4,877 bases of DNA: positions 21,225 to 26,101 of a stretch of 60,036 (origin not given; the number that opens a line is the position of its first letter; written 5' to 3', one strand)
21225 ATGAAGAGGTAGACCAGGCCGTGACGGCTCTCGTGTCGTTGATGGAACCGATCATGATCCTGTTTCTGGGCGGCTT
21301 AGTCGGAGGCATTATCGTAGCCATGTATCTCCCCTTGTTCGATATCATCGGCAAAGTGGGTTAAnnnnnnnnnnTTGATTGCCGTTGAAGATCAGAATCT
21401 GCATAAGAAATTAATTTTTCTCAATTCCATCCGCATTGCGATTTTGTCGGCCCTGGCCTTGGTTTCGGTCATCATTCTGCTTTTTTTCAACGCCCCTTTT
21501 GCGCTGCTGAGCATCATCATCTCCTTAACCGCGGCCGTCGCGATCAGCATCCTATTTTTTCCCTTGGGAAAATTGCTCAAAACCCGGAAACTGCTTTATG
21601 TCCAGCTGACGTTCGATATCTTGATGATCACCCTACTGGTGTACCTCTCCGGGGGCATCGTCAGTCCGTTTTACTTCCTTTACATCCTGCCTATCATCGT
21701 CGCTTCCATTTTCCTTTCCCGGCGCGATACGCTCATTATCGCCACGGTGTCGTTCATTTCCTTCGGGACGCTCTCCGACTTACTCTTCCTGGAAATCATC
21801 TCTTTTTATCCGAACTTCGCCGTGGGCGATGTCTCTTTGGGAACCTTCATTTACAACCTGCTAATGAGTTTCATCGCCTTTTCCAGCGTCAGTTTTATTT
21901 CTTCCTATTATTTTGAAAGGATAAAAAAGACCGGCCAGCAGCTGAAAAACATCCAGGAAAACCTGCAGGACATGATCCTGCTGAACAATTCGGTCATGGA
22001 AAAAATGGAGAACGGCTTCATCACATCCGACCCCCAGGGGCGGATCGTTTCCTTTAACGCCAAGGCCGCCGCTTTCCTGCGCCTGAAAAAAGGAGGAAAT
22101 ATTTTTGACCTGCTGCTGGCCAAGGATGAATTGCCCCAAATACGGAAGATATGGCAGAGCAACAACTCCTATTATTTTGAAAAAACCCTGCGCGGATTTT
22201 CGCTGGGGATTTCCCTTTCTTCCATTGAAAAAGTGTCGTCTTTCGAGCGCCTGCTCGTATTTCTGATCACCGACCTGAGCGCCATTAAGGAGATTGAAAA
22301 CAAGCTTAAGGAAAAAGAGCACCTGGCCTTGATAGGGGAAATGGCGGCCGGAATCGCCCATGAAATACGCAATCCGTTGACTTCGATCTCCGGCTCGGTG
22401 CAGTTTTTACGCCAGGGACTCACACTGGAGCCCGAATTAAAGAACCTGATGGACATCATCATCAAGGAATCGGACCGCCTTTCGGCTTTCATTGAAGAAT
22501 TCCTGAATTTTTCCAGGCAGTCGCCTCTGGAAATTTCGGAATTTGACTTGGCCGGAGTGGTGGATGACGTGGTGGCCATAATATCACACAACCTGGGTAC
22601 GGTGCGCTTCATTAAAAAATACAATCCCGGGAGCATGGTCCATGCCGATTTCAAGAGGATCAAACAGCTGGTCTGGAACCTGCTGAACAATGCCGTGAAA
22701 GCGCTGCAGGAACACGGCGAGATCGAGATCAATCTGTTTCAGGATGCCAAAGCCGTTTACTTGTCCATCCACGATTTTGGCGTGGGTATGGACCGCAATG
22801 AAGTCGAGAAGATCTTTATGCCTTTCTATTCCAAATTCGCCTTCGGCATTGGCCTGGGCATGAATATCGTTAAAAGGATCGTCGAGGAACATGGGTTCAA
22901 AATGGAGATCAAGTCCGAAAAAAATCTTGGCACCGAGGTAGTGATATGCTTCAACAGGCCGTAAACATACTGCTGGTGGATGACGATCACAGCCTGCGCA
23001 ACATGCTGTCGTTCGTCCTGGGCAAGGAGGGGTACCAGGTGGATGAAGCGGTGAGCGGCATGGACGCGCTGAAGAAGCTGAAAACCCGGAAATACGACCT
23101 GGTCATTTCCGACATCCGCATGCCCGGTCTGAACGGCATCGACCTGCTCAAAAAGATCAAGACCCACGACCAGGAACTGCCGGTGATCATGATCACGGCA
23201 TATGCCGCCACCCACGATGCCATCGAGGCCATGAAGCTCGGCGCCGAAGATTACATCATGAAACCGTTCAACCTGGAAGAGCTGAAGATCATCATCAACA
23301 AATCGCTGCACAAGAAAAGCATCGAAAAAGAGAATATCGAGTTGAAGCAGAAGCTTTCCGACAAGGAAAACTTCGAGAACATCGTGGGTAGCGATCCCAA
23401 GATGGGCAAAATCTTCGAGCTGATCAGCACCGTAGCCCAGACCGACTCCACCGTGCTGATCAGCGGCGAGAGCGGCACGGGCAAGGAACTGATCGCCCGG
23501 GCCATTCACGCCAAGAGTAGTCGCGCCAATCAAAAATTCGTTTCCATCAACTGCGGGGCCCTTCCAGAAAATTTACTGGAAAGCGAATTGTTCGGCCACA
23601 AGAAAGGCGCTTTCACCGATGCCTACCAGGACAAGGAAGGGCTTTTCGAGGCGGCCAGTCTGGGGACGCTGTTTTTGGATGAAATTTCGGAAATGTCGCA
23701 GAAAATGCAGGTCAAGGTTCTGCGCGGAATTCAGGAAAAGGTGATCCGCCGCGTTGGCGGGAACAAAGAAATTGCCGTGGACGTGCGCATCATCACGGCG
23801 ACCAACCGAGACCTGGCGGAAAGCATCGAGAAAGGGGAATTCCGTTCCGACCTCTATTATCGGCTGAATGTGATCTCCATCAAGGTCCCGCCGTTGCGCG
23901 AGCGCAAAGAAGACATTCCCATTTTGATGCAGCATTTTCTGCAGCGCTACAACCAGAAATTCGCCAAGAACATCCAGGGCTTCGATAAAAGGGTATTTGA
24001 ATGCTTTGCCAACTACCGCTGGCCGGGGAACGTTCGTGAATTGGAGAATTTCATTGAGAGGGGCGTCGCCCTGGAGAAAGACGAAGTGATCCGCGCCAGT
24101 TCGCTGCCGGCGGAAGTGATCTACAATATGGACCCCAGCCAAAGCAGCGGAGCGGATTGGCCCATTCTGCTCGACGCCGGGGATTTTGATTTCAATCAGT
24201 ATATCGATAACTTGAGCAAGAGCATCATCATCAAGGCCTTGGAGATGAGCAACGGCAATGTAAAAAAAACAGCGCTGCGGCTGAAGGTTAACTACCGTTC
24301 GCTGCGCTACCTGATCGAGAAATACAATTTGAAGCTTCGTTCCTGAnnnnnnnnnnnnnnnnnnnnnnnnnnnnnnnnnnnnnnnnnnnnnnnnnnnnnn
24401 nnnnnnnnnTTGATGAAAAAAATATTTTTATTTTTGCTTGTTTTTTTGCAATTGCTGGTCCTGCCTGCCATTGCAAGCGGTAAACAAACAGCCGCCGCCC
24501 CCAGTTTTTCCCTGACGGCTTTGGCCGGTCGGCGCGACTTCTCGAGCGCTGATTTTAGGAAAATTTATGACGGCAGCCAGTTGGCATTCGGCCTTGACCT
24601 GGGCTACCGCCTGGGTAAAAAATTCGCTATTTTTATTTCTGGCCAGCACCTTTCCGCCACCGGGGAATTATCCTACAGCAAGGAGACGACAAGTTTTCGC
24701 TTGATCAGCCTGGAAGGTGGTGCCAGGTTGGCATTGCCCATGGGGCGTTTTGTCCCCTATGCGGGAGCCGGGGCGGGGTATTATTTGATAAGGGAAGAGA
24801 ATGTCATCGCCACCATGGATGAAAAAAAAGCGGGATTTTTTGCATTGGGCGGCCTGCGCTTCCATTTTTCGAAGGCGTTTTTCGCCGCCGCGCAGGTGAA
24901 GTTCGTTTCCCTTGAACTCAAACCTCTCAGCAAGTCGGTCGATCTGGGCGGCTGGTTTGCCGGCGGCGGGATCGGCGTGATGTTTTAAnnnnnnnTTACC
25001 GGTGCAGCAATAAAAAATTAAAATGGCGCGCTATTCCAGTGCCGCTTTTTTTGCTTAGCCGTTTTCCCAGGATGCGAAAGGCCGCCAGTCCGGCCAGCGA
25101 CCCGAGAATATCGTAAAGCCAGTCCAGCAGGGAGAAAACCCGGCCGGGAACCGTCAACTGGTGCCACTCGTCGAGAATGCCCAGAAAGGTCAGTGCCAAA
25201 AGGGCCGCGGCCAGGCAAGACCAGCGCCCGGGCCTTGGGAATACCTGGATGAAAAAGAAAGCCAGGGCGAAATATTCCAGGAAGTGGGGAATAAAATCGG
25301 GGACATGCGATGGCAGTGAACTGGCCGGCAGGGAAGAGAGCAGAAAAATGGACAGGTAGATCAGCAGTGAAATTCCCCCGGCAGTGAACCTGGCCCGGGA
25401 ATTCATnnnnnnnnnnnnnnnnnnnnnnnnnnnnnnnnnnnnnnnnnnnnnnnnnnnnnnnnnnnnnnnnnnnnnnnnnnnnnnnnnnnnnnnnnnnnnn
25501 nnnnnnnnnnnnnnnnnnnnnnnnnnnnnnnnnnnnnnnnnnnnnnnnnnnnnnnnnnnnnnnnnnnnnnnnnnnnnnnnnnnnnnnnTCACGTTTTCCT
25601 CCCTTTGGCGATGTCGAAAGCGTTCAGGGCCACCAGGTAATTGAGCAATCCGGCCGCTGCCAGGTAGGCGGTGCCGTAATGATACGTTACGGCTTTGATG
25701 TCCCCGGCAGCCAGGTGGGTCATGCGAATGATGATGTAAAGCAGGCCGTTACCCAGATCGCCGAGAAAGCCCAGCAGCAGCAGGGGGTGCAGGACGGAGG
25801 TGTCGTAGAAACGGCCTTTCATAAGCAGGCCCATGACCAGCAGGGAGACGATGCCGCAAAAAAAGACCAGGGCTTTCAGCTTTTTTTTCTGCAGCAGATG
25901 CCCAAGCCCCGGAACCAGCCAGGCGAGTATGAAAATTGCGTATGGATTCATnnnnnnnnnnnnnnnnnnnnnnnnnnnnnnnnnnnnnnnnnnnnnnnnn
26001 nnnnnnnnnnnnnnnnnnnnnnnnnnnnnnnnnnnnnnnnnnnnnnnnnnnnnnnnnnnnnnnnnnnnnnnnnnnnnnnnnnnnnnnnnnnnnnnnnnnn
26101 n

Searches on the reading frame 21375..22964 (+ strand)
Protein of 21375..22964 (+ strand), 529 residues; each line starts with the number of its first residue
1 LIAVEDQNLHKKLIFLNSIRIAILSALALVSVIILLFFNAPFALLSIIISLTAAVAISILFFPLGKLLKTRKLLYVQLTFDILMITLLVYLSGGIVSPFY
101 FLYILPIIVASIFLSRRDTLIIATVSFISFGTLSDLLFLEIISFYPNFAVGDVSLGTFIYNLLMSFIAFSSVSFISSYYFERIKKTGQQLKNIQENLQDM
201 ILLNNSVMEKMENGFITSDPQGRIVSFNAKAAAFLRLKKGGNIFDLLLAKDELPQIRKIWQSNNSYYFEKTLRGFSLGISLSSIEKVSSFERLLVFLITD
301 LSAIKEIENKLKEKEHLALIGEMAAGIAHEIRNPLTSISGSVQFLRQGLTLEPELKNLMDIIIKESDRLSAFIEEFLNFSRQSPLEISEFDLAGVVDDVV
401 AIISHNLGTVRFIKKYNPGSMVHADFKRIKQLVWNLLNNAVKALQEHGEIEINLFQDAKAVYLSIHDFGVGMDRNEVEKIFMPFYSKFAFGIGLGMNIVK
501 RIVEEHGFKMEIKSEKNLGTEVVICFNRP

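Call 77: search_protein_families(library=pfam, proteins=[window:21375-22964:+], max_evalue=0.0001)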
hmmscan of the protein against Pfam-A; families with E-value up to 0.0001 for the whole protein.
window:21375-22964:+ (529 aa): 3 families
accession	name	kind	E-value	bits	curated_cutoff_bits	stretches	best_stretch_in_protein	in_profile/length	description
PF02518.31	HATPase_c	-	1.1e-20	74.6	26.4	1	425-526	2-107/111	Histidine kinase-, DNA gyrase B-, and HSP90-like ATPase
PF00512.31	HisKA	-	4.7e-18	65.4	26.9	1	321-382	3-63/66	His Kinase A (phospho-acceptor) domain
PF25323.1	6TM_PilS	-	4.2e-12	46.6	27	1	7-183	6-182/189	PilS-like transmembrane domain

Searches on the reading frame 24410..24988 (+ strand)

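Call 77: search_protein_families(library=pfam, proteins=[window:24410-24988:+], max_evalue=0.0001)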
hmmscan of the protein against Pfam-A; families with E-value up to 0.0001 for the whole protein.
window:24410-24988:+ (192 aa): 1 family
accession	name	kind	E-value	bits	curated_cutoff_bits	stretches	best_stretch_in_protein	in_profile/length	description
PF13505.12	OMP_b-brl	-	6.9e-10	39.8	28.7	1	15-168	3-155/175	Outer membrane protein beta-barrel domain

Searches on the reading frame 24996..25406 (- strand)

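Call 78: search_protein_families(library=pfam, proteins=[window:24996-25406:-], max_evalue=0.0001)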
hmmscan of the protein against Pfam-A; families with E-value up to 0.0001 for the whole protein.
window:24996-25406:- (136 aa): 1 family
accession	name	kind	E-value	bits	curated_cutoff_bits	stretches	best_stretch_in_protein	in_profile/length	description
PF04892.17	VanZ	-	6.9e-09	36.8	30.1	1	41-113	61-125/126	VanZ like family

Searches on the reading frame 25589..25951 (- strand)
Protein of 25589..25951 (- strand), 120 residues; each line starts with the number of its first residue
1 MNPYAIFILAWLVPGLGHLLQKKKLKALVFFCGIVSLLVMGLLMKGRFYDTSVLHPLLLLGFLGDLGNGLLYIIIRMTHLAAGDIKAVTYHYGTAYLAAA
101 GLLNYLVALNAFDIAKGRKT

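Call 13: search_protein_families(library=pfam, proteins=[window:25589-25951:-])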
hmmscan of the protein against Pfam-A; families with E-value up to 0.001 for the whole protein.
window:25589-25951:- (120 aa): 1 family
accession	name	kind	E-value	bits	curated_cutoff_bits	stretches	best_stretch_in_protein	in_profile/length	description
PF20382.3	DUF6677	-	1.2e-29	103.7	24.3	1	7-119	3-115/116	Family of unknown function (DUF6677)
